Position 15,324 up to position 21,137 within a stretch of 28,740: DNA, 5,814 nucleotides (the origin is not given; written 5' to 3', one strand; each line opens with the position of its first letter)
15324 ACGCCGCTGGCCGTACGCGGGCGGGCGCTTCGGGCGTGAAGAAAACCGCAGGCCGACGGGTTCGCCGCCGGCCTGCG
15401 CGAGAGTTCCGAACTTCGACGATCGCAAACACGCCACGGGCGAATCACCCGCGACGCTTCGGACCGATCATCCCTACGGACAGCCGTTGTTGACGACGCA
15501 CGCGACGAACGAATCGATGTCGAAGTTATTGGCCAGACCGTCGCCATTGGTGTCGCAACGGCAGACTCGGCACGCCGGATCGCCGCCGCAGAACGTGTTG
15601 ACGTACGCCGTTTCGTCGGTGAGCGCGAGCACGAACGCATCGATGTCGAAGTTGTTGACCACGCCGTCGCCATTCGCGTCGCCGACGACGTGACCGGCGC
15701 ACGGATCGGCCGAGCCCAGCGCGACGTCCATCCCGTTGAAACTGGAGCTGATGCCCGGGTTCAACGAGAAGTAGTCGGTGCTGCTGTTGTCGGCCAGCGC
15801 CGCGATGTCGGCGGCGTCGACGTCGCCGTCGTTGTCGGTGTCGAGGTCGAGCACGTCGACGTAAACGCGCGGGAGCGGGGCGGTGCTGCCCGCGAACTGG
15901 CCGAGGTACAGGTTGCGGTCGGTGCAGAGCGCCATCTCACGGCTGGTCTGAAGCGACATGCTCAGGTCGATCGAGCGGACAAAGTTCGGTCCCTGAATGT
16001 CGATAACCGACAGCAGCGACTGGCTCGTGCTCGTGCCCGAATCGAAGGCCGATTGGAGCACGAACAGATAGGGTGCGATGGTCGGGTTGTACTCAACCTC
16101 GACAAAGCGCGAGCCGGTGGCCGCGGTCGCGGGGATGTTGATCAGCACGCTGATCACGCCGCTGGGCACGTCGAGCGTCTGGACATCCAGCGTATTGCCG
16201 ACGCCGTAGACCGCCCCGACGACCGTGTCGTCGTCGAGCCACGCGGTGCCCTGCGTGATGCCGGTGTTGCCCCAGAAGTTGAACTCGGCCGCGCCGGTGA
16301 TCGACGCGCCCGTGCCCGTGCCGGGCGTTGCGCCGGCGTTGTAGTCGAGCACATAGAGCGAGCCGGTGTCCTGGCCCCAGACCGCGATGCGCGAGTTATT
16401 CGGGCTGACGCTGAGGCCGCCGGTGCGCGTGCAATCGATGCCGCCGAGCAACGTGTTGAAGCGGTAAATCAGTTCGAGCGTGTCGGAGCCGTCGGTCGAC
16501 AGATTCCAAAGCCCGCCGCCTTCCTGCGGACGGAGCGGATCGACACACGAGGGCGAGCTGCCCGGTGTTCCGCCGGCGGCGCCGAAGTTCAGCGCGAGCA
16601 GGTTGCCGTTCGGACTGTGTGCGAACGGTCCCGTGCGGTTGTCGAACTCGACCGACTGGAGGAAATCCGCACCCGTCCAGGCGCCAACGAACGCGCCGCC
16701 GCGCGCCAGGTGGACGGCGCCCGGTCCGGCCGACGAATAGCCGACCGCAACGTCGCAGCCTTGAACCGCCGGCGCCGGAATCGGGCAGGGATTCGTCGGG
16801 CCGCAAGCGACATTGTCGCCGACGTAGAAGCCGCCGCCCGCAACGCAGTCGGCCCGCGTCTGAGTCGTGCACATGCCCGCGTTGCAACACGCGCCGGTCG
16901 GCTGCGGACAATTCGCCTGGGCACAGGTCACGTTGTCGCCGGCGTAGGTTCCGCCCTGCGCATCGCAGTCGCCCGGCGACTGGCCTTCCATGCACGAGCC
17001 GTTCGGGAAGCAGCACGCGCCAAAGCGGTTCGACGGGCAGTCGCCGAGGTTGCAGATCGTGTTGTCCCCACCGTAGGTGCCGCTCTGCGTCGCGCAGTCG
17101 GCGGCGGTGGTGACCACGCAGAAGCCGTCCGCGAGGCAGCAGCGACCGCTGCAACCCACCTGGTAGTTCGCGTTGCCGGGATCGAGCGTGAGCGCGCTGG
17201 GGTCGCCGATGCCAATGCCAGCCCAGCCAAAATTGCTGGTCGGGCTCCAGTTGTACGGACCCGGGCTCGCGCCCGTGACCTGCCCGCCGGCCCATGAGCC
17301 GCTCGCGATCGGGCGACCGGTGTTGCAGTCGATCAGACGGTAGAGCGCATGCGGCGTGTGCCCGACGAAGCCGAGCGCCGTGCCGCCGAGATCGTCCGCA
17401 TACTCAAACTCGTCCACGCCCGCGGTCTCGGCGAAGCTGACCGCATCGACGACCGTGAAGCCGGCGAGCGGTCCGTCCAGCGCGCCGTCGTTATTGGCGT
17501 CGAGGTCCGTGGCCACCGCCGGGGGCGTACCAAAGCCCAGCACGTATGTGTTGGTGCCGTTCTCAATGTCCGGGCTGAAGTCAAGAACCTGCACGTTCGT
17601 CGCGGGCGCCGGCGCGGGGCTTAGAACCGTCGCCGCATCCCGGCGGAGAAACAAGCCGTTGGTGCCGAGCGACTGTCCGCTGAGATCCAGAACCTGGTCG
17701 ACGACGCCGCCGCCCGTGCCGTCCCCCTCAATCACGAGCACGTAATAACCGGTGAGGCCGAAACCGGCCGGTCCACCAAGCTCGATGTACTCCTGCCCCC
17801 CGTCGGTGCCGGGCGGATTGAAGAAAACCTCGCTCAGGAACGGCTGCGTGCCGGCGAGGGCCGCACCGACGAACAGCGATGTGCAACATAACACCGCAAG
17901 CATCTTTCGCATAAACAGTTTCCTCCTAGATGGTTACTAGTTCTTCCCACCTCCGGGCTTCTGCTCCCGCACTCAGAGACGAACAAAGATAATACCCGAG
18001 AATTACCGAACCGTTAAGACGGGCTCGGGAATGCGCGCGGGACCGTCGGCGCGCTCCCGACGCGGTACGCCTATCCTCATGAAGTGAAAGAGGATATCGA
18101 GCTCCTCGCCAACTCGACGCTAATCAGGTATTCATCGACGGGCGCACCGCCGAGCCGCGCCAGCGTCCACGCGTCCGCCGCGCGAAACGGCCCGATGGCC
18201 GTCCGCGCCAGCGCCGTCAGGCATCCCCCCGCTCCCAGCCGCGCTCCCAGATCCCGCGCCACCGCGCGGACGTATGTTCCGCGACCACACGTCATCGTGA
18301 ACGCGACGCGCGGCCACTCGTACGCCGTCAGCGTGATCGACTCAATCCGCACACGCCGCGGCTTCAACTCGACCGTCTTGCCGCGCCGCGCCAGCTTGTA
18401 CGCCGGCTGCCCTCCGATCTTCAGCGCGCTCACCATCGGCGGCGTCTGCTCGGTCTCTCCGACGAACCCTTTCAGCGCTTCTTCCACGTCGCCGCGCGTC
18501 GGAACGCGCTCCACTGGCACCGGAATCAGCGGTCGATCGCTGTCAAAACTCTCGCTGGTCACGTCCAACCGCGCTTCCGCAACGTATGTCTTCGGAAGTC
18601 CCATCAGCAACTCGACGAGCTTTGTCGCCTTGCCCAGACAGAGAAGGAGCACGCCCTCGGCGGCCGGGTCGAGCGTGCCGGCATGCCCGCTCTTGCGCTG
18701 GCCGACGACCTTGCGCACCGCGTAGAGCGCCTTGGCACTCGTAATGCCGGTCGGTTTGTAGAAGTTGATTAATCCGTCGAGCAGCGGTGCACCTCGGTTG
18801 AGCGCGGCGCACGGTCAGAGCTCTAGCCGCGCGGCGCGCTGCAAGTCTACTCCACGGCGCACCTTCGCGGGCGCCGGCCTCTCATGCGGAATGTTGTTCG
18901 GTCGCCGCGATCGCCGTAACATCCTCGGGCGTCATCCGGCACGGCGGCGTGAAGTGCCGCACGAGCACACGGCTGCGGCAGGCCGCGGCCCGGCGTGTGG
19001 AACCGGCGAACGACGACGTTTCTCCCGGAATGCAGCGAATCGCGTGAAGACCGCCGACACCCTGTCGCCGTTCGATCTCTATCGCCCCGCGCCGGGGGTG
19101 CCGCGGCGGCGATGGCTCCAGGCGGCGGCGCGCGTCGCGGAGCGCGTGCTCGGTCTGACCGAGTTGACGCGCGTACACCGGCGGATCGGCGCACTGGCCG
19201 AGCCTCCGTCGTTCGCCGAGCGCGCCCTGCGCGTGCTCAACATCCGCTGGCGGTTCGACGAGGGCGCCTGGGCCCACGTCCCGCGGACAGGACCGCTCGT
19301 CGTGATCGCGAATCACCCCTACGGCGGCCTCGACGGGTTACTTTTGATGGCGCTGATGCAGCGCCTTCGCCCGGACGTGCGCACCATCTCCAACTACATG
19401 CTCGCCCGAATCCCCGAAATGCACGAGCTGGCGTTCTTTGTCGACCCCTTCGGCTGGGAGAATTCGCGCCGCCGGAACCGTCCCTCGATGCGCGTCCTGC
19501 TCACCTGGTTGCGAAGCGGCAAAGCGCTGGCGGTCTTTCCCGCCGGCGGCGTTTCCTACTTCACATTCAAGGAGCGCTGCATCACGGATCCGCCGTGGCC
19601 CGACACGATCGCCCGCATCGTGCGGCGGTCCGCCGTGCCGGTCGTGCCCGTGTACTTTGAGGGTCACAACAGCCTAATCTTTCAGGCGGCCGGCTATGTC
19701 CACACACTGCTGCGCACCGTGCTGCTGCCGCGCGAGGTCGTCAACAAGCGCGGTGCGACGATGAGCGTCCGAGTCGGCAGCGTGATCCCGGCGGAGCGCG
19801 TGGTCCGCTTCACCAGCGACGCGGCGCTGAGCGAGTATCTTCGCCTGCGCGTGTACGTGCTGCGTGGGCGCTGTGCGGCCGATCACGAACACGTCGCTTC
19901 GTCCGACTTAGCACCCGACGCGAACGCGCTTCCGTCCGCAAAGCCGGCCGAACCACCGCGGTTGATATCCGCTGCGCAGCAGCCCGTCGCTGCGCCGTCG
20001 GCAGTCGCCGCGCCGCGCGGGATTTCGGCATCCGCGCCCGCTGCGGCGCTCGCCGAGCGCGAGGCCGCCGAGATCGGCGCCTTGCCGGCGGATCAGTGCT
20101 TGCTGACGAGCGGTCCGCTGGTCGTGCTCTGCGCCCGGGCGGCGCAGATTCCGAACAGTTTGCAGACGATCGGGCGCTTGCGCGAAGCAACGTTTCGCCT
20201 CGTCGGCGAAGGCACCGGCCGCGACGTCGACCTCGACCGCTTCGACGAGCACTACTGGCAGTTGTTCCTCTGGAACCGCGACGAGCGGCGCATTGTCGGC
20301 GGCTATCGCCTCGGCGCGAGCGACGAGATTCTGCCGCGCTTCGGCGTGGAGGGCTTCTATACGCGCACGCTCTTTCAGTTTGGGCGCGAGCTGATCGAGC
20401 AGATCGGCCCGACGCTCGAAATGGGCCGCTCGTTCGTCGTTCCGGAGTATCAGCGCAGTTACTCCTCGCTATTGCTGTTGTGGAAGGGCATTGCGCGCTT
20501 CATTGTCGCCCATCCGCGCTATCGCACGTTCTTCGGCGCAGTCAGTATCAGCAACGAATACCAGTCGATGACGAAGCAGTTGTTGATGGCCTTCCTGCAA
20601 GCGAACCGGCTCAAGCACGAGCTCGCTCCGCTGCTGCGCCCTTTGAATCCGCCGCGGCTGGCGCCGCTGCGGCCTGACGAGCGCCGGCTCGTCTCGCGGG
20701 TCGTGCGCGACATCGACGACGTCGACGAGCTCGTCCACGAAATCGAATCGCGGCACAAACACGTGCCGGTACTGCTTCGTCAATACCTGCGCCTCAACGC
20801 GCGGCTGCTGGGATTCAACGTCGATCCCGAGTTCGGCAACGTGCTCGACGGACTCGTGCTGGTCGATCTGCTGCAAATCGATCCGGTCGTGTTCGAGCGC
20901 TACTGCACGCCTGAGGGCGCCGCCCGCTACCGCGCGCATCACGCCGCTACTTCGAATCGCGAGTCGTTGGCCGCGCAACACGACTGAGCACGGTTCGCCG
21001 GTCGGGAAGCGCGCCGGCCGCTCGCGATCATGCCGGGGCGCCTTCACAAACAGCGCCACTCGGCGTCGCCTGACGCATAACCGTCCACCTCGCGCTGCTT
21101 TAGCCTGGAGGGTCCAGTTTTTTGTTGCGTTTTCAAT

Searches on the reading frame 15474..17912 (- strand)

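Call 7: search_protein_families(library=pfam, proteins=[window:15474-17912:-], max_evalue=1)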
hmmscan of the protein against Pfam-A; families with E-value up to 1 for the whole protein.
window:15474-17912:- (812 aa): 1 family
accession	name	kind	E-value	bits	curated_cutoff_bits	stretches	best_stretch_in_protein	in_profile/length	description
PF14339.12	DUF4394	-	0.0086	15.9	29.6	1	564-612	36-83/230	Domain of unknown function (DUF4394)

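Call 8: search_protein_families(library=ncbifam, proteins=[window:15474-17912:-], max_evalue=1)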
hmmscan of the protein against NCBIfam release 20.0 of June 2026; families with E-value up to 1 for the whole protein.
window:15474-17912:- (812 aa): 0 families

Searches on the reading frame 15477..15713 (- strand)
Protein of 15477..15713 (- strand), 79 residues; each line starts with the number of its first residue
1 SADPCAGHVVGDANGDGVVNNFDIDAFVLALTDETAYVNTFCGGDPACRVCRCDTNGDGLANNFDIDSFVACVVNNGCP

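Call 10: search_protein_families(library=ncbifam, proteins=[window:15477-15713:-], max_evalue=10)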
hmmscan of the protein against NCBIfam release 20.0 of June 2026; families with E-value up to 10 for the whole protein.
seq(79 aa): 1 family
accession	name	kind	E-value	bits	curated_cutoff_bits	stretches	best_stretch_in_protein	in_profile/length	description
TIGR01941.1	nqrF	equivalog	0.13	11.1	295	1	27-56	52-81/405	NADH:ubiquinone reductase (Na(+)-transporting) subunit F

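Call 11: search_protein_families(library=pfam, proteins=[window:15477-15713:-], max_evalue=10)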
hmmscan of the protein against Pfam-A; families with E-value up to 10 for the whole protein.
seq(79 aa): 4 families
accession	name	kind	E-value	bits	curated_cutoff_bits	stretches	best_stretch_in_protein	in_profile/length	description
PF03693.20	ParD_antitoxin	-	0.07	14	21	0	16-33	60-77/81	Bacterial antitoxin of ParD toxin-antitoxin type II system and RHH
PF00404.24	Dockerin_1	-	0.24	12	22.9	1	11-66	2-49/57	Dockerin type I domain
PF13202.12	EF-hand_5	-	0.46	10.5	25.9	1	12-20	9-17/25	EF hand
PF00036.39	EF-hand_1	-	4.8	7.4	25.4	0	12-21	10-19/29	EF hand domain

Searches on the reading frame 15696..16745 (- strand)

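Call 72: search_protein_families(library=pfam, proteins=[window:15696-16745:-], max_evalue=10)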
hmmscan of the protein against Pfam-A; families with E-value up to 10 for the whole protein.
window:15696-16745:- (350 aa): 2 families
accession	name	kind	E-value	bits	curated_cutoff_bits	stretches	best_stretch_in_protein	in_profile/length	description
PF14339.12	DUF4394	-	0.0014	18.4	29.6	1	175-223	36-83/230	Domain of unknown function (DUF4394)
PF22554.1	Chap-C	-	0.16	13.1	27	1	291-323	3-35/91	TY-Chap C-terminal domain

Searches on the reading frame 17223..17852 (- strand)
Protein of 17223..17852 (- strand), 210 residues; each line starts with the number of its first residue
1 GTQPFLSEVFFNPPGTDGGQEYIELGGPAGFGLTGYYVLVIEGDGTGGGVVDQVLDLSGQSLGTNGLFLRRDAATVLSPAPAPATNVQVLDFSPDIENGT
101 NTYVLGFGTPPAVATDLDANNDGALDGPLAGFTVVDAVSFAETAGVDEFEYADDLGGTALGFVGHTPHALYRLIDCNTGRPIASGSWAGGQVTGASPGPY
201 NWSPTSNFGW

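Call 71: search_solved_structures(query=window:17223-17852:-, max_evalue=10, show_alignments=1)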
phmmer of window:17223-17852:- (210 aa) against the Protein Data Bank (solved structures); distinct sequences matched with E-value up to 10: 1.
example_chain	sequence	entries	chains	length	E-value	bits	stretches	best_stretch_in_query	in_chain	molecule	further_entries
1a97_A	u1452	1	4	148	1.2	12.4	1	41-95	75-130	XANTHINE-GUANINE PHOSPHORIBOSYLTRANSFERASE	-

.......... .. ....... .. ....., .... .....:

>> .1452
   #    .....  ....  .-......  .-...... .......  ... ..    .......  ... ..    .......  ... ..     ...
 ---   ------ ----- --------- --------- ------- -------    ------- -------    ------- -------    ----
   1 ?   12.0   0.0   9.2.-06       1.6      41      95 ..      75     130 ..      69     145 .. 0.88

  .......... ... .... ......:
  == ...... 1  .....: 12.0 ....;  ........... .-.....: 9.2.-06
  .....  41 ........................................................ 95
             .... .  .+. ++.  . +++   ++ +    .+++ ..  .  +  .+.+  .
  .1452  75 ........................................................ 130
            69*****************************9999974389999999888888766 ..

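Call 72: search_protein_families(library=pfam, proteins=[window:17223-17852:-], max_evalue=10)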
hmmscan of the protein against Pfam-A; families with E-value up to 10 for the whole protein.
window:17223-17852:- (210 aa): 0 families

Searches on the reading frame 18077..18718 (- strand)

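Call 21: search_protein_families(library=pfam, proteins=[window:18077-18718:-], max_evalue=0.01)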
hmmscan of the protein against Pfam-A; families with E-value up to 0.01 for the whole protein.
window:18077-18718:- (213 aa): 2 families
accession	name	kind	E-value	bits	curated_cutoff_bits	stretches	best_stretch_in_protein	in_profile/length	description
PF01509.24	TruB_N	-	9.8e-48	162.8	27.3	1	2-150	1-149/149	TruB family pseudouridylate synthase (N terminal domain)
PF16198.10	TruB_C_2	-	4e-07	30.5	29.3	1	151-191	1-41/66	tRNA pseudouridylate synthase B C-terminal domain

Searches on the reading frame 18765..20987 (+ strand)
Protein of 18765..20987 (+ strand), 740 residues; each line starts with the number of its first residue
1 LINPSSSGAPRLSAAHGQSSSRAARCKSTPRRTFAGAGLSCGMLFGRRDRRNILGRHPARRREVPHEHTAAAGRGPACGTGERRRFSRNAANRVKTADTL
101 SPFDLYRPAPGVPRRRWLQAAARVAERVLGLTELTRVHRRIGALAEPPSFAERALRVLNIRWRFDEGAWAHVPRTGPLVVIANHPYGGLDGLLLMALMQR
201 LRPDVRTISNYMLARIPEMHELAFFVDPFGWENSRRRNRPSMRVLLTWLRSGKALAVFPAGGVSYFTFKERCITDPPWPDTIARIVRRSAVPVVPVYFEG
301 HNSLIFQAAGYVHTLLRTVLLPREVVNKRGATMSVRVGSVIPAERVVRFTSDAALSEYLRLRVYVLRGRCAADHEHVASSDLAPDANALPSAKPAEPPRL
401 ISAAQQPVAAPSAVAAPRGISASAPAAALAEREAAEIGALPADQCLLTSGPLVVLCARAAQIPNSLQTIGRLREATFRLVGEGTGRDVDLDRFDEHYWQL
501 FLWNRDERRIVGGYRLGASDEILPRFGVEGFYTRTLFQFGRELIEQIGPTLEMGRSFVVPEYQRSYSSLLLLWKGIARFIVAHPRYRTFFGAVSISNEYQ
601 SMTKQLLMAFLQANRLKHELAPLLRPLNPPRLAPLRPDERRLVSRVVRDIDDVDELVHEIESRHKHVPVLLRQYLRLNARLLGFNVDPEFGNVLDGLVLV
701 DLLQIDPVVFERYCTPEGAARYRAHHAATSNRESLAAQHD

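Call 7: search_protein_families(library=pfam, proteins=[window:18765-20987:+], max_evalue=1)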
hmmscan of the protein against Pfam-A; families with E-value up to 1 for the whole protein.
window:18765-20987:+ (740 aa): 3 families
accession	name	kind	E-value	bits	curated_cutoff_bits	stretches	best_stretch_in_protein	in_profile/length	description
PF13444.12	Acetyltransf_5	-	9.1e-22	78.1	22.4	1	472-573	1-102/102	Acetyltransferase (GNAT) domain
PF19576.4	Acyltransf_2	-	1.4e-09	37.7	27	1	150-368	46-261/266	Acyltransferase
PF01553.26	Acyltransferase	-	1.5e-09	38.2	23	1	171-298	9-131/132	Acyltransferase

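Call 8: search_protein_families(library=ncbifam, proteins=[window:18765-20987:+], max_evalue=1)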
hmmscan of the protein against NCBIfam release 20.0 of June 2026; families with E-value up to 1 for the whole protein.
window:18765-20987:+ (740 aa): 8 families
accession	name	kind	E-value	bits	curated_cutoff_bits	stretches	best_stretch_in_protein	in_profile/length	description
NF052615.1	orn_lipid_OlsF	equivalog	9e-109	364.6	620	2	452-714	307-569/570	bifunctional ornithine lipid synthase OlsF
NF053696.1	GlyAclTfGlsBBct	equivalog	5.6e-38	130.8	300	1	459-709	36-296/303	glycine N(alpha)-acyltransferase GlsB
NF053697.1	LyGlyAclTfGlsABct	equivalog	7.4e-23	81.1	260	1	147-366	48-267/267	lyso-glycine lipid O-acyltransferase GlsA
NF052554.1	OrAlActfOlsBRHOCB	equivalog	1.7e-11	44.4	350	1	487-706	46-246/256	L-ornithine N(alpha)-acyltransferase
NF052555.1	OrAlActfOlsBBRUA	equivalog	1.1e-08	35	320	1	485-614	59-188/278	l-ornithine N(alpha)-acyltransferase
NF006386.0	PRK08633.1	equivalog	4.1e-06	24.8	1221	1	156-332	421-585/1147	acyl-[ACP]--phospholipid O-acyltransferase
TIGR00530.1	AGP_acyltrn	subfamily_domain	0.015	15.1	102.95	1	171-262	11-99/130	1-acylglycerol-3-phosphate O-acyltransferase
TIGR03454.1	partition_RepB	equivalog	0.27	10.6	201.5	0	638-673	73-108/325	plasmid partitioning protein RepB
